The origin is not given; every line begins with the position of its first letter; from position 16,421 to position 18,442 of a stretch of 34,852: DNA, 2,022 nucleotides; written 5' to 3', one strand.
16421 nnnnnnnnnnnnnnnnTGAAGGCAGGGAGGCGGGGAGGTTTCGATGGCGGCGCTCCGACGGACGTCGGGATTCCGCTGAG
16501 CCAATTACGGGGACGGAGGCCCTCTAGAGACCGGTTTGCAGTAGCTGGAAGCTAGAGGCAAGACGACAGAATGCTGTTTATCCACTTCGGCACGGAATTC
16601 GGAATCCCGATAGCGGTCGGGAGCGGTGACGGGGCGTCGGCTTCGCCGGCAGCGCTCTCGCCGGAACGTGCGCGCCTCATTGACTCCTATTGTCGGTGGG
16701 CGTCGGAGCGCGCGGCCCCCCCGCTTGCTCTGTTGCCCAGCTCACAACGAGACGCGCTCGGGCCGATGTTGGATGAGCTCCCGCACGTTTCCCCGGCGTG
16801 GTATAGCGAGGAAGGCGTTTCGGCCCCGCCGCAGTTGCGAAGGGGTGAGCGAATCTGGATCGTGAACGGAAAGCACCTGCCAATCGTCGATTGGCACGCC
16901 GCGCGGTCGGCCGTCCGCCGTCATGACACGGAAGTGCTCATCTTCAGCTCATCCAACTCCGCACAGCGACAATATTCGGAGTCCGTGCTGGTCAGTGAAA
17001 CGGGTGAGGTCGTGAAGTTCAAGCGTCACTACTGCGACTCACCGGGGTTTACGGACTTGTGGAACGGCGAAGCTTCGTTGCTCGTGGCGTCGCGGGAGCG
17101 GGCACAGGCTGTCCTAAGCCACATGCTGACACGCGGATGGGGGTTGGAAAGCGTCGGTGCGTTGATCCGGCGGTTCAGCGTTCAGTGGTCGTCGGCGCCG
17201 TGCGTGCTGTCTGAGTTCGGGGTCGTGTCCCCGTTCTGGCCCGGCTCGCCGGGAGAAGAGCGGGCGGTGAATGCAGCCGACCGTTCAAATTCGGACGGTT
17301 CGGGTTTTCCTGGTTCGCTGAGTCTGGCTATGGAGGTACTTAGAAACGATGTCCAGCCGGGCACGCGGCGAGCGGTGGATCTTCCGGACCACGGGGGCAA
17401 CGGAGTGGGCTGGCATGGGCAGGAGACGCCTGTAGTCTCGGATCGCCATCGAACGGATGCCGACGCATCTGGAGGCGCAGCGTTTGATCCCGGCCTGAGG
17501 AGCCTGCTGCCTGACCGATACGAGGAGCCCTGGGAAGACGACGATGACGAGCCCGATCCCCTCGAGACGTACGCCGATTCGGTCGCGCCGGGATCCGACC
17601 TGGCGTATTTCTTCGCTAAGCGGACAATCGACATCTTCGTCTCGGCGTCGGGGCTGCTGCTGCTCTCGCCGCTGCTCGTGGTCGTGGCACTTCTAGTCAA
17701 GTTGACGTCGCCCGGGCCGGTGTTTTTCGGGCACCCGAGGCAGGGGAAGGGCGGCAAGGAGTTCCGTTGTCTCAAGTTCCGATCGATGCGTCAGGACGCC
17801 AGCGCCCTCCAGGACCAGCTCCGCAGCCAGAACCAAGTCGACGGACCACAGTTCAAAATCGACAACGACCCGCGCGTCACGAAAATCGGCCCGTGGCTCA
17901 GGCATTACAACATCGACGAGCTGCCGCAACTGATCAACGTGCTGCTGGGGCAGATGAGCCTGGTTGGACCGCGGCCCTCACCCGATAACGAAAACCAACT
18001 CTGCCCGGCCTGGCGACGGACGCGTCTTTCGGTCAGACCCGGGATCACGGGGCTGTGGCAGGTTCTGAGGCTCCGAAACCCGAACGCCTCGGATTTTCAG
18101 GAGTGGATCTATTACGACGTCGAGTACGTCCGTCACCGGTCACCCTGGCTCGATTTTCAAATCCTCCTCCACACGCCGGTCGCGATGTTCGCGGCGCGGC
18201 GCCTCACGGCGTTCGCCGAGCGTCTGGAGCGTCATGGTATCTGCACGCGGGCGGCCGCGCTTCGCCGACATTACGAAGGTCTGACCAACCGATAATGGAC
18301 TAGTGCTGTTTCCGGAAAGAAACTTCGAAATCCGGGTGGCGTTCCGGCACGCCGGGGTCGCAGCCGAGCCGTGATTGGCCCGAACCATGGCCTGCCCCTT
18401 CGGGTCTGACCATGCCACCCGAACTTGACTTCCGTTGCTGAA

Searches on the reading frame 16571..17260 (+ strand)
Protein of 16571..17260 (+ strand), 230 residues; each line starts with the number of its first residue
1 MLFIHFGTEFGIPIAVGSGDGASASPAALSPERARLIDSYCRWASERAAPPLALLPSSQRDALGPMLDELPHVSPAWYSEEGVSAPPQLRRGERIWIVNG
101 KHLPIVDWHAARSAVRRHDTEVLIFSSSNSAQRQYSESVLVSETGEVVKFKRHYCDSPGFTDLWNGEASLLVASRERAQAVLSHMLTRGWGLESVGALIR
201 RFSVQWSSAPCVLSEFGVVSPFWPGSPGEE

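Call 58: predict_structure(alignment_id=A3)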
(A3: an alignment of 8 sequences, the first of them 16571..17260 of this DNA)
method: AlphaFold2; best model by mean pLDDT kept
length: 230 residues; sequences in the alignment: 8
mean_pLDDT: 55.5   pTM: 0.55
mean pLDDT of the five models: 55.5, 50.9, 50.2, 48.5, 44.0
residues with pLDDT >= 90: 0; 70-90: 65; 50-70: 61; < 50: 104
segments of 3 or more residues with pLDDT < 50: 11-26, 104-115, 117-168, 207-230
pLDDT, mean of each block of 10 residues (from residue 1): 70 34 46 70 64 84 82 84 68 68 49 44 37 40 45 32 40 72 73 61 52 32 32
secondary structure, 60 per line:
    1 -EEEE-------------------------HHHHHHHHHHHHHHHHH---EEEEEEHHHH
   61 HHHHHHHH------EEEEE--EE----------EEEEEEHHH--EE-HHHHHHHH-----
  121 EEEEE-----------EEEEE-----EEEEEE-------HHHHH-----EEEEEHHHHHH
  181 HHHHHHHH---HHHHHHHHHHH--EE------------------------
elements in order: E2-5 H31-47 E51-56 H57-68 E75-79 E94-99 H108-115 E121-125 E137-141 E147-152 H160-164 E170-174 H175-188 H192-202

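Call 64: fold_search(model_id=the predicted structure, library=pdb)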
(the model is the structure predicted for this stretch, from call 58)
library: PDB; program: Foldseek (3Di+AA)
matches with E <= 10: 522; with E <= 0.001: 0
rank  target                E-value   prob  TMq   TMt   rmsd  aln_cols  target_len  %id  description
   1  2xmh_D                3.7e-03  0.94  0.33  0.36  10.2       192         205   12  The X-ray structure of CTP:inositol-1-phosphate cytidylyltransferase from Archaeoglobus fulgidus (released 2011-05-04)
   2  2xme_E                5.4e-03  0.95  0.37  0.40   9.5       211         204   14  The X-ray structure of CTP:inositol-1-phosphate cytidylyltransferase from Archaeoglobus fulgidus (released 2011-05-04)
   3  2xme_C                7.9e-03  0.89  0.34  0.38  10.5       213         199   14  The X-ray structure of CTP:inositol-1-phosphate cytidylyltransferase from Archaeoglobus fulgidus (released 2011-05-04)
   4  2cu2                  7.9e-03  0.63  0.33  0.24  11.8       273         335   12  Crystal structure of mannose-1-phosphate geranyltransferase from Thermus thermophilus HB8 (released 2006-08-08)
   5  2oi6_B                1.0e-02  0.82  0.31  0.18  10.4       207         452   11  E. coli GlmU- Complex with UDP-GlcNAc, CoA and GlcN-1-PO4 (released 2007-06-19)
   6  1hm8_A                1.0e-02  0.77  0.33  0.19  10.1       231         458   11  CRYSTAL STRUCTURE OF S.PNEUMONIAE N-ACETYLGLUCOSAMINE-1-PHOSPHATE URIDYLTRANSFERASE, GLMU, BOUND TO ACETYL COENZYME A (released 2001-11-30)
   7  2xme_I                1.2e-02  0.85  0.34  0.39  10.4       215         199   13  The X-ray structure of CTP:inositol-1-phosphate cytidylyltransferase from Archaeoglobus fulgidus (released 2011-05-04)
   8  1fwy_B                1.3e-02  0.87  0.35  0.26   9.3       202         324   12  CRYSTAL STRUCTURE OF N-ACETYLGLUCOSAMINE 1-PHOSPHATE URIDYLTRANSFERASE BOUND TO UDP-GLCNAC (released 2000-10-18)
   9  2xme_A                1.5e-02  0.85  0.36  0.40  10.3       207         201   14  The X-ray structure of CTP:inositol-1-phosphate cytidylyltransferase from Archaeoglobus fulgidus (released 2011-05-04)
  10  4kt7_A                1.7e-02  0.80  0.35  0.35  13.4       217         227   10  The crystal structure of 4-diphosphocytidyl-2C-methyl-D-erythritolsynthase from Anaerococcus prevotii DSM 20548 (released 2013-06-05)
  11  7kr9                  1.7e-02  0.51  0.27  0.17  11.0       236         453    9  Bifunctional enzyme GlmU bound to Zn(II) (released 2021-12-01)
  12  5hs2_A                1.9e-02  0.72  0.33  0.34  11.2       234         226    8  Crystal structure of IspD complexed with CTP and Mg2+ from Bacillus subtilis at 1.90 Angstroms resolution (released 2016-11-23)
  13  5ddv                  2.0e-02  0.82  0.37  0.38  12.5       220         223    9  Crystal structure of IspD from Bacillus subtilis at 2.30 Angstroms resolution, crystal form II (released 2016-08-31)
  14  1fxj_A                2.2e-02  0.77  0.34  0.26  11.6       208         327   12  CRYSTAL STRUCTURE OF N-ACETYLGLUCOSAMINE 1-PHOSPHATE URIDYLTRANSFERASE (released 2000-10-18)
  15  2xme_L                2.2e-02  0.75  0.35  0.39  10.0       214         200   13  The X-ray structure of CTP:inositol-1-phosphate cytidylyltransferase from Archaeoglobus fulgidus (released 2011-05-04)
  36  4mnd                  8.6e-02  0.30  0.29  0.19  10.0       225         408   12  Crystal structure of Archaeoglobus fulgidus IPCT-DIPPS bifunctional membrane protein (released 2014-07-02)
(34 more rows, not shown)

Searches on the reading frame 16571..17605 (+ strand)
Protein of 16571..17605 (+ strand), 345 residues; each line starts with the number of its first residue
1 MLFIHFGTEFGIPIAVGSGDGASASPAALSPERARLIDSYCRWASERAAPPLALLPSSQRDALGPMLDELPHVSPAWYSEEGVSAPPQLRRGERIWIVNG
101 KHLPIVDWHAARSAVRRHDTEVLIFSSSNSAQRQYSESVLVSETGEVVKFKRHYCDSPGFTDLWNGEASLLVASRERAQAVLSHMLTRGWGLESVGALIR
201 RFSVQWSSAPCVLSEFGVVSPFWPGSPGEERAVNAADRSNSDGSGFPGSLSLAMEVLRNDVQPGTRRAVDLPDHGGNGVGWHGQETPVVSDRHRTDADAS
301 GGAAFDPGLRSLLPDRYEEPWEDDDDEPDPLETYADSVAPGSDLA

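Call 41: find_homologous_proteins(query=window:16571-17605:+, max_evalue=0.00001)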
Query window:16571-17605:+ (345 aa): 8 proteins with E <= 0.00001 among 8000 candidates.
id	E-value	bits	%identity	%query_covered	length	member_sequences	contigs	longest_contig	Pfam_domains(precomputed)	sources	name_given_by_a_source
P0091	9.2e-186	635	100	81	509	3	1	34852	PF02397.23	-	-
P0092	4.6e-96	340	76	57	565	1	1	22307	PF02397.23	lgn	-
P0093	1.5e-91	325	62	77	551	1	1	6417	PF02397.23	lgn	-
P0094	4.4e-91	324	72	59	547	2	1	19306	PF02397.23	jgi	-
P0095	1.1e-86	310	58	78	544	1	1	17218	PF02397.23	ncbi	-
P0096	1.2e-81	293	58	67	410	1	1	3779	PF02397.23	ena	-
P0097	1.5e-63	233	53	61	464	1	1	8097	PF02397.23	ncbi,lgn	ncbi:MAG: sugar transferase [Phycisphaerae bacterium]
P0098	2.7e-46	177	42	64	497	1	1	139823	PF02397.23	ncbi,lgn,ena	-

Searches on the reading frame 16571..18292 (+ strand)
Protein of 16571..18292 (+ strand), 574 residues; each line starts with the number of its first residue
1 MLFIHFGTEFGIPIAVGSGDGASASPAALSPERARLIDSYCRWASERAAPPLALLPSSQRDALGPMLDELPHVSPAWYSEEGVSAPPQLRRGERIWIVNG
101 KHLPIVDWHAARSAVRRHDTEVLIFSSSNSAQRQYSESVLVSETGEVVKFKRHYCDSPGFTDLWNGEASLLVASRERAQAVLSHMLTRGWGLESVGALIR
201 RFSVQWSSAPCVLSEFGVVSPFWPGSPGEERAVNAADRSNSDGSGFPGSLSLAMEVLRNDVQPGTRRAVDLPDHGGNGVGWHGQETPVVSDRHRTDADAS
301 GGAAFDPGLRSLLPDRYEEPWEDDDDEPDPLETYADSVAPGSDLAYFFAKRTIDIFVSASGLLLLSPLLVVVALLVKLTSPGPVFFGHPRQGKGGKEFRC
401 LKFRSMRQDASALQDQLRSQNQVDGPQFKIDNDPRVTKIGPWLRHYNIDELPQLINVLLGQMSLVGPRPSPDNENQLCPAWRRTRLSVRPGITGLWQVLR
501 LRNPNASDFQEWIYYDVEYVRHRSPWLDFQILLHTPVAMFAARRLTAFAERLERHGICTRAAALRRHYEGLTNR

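Call 7: search_protein_families(library=pfam, proteins=[window:16571-18292:+], max_evalue=0.001)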
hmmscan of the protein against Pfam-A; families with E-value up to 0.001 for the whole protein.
window:16571-18292:+ (574 aa): 1 family
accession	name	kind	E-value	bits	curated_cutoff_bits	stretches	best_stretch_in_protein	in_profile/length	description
PF02397.22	Bac_transf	-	4e-62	209.4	27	1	350-540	1-178/179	Bacterial sugar transferase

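Call 29: search_protein_families(library=ncbifam, proteins=[window:16571-18292:+], max_evalue=0.00001)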
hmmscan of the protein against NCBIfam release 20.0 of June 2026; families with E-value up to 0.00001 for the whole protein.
window:16571-18292:+ (574 aa): 10 families
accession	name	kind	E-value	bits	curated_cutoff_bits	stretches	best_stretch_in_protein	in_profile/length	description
TIGR03025.1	EPS_sugtrans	subfamily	2.6e-77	260.9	295.55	1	348-542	256-441/445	exopolysaccharide biosynthesis polyprenyl glycosylphosphotransferase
TIGR03023.1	WcaJ_sugtrans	equivalog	1.3e-63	215.9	410.75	1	347-543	260-450/453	undecaprenyl-phosphate glucose phosphotransferase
NF041877.1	EPS_EpsZ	equivalog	1.3e-62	212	800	1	349-537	265-451/459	exopolysaccharide biosynthesis polyisoprenyl-phosphate hexose-1-phosphate transferase EpsZ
TIGR03022.1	WbaP_sugtrans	subfamily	1e-61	209.6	403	1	348-535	257-445/456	undecaprenyl-phosphate galactose phosphotransferase WbaP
NF052601.1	undeca_RfbP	equivalog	9.9e-51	172.3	330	1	347-539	42-235/244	undecaprenyl-phosphate galactose phosphotransferase family protein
TIGR03013.1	EpsB_2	subfamily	1.8e-44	152.6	393.35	1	348-535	253-432/443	TIGR03013 family XrtA/PEP-CTERM system glycosyltransferase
NF007518.0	PRK10124.1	equivalog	1.2e-36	126.4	684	1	349-536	273-454/464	undecaprenyl-phosphate glucose phosphotransferase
NF011751.0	PRK15204.1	equivalog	3.7e-36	124.7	907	1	348-536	278-466/476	undecaprenyl-phosphate galactose phosphotransferase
NF050817.1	PolSacchBiosHfsE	equivalog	4.9e-35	121.1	750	1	348-535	270-455/467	polysaccharide biosynthesis protein HfsE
NF045514.1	glycotran_HepC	equivalog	5.5e-25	87.9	140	1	347-469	114-211/220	heterocyst development glycosyltransferase HepC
